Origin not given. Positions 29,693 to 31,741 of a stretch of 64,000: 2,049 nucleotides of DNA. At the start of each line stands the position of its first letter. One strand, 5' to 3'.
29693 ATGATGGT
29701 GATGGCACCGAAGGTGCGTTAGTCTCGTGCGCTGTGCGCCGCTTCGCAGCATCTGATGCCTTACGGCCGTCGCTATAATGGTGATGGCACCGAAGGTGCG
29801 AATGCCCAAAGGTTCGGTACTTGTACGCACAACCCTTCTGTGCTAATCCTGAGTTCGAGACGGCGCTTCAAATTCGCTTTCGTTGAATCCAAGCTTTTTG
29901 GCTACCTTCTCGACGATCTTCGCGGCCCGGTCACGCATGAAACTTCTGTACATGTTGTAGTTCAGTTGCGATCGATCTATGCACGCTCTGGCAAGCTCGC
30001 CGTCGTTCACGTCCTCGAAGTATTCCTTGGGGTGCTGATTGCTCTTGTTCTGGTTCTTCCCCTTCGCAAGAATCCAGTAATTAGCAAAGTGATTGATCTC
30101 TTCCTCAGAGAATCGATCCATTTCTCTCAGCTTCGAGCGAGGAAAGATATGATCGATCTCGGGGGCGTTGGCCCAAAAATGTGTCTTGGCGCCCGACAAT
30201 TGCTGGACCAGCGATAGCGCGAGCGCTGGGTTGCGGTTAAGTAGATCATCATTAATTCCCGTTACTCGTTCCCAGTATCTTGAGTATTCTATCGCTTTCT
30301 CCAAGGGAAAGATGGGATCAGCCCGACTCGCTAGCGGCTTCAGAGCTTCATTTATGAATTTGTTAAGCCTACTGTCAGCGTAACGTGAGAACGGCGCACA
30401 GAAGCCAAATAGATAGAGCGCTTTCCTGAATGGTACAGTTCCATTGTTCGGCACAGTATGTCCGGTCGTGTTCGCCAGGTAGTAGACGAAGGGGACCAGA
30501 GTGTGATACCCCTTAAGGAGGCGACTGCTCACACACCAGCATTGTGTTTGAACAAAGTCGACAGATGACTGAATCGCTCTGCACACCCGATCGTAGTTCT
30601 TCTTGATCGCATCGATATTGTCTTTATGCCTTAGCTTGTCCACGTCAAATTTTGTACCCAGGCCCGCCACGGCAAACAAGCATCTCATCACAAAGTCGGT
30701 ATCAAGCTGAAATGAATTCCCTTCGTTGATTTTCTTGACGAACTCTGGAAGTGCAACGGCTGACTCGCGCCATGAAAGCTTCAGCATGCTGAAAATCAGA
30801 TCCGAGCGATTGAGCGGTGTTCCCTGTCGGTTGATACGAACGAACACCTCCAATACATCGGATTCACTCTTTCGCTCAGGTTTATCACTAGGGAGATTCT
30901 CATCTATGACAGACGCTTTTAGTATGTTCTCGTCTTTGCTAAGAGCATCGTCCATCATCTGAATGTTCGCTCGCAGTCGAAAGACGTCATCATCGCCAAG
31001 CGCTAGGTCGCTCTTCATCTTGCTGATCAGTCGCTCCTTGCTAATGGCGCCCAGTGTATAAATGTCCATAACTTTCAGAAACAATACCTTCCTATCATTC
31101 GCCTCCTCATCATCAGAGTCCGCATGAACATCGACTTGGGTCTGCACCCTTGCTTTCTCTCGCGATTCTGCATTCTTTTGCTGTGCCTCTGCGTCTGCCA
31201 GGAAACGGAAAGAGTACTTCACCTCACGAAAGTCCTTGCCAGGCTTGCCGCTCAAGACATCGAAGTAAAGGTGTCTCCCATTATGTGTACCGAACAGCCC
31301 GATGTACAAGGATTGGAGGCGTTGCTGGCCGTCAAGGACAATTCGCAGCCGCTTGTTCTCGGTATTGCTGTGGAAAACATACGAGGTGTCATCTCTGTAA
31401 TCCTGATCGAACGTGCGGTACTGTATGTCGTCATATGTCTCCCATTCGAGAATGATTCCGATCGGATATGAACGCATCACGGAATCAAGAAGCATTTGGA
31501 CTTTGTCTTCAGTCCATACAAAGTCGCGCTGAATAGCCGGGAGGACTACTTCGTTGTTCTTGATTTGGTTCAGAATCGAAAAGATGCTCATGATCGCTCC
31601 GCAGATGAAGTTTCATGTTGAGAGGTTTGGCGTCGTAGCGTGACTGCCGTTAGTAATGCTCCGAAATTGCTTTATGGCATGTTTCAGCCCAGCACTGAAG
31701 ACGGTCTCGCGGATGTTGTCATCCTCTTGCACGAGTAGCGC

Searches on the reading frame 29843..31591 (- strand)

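Call 18: search_protein_families(library=padloc, proteins=[window:29843-31591:-], max_evalue=0.001)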
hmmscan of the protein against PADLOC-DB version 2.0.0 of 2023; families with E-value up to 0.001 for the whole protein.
window:29843-31591:- (582 aa): 11 families
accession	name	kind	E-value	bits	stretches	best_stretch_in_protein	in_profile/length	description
PDLC04151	HEC-05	-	8.2e-72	240.8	1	2-568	27-594/600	-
PDLC04150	HEC-05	-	3.3e-41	139.8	1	2-566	9-580/583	-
PDLC04152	HEC-05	-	2.4e-27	93.7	1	11-563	16-558/566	-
PDLC04709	PDC-M55C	-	1.9e-21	74.4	2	5-100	19-108/554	-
PDLC04153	HEC-05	-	4e-21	72.8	1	7-375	13-388/621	-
PDLC03877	NsnA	-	2.1e-08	31.9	0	1-46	51-98/385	-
PDLC02791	SspE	-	4.3e-06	23.2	1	2-97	9-103/775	SspE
PDLC04154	HEC-06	-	2e-05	21.5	0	461-520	456-519/569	-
PDLC04155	HEC-06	-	4.8e-05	20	0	5-40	11-46/562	-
PDLC04157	HEC-06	-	6.2e-05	19.8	0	3-40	11-48/558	-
PDLC02700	Orf5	-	0.00095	16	0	9-146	6-119/555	Orf5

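Call 65: search_protein_families(library=pfam, proteins=[window:29843-31591:-], max_evalue=0.001)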
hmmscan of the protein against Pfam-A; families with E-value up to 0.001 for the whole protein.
window:29843-31591:- (582 aa): 2 families
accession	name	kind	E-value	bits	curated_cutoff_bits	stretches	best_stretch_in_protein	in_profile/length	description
PF03235.19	GmrSD_N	-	8.8e-27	94.9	33.2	1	4-269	2-197/199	GmrSD restriction endonuclease, N-terminal domain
PF07510.16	GmrSD_C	-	0.00051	20.4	23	0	471-530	49-108/138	GmrSD restriction endonucleases, C-terminal domain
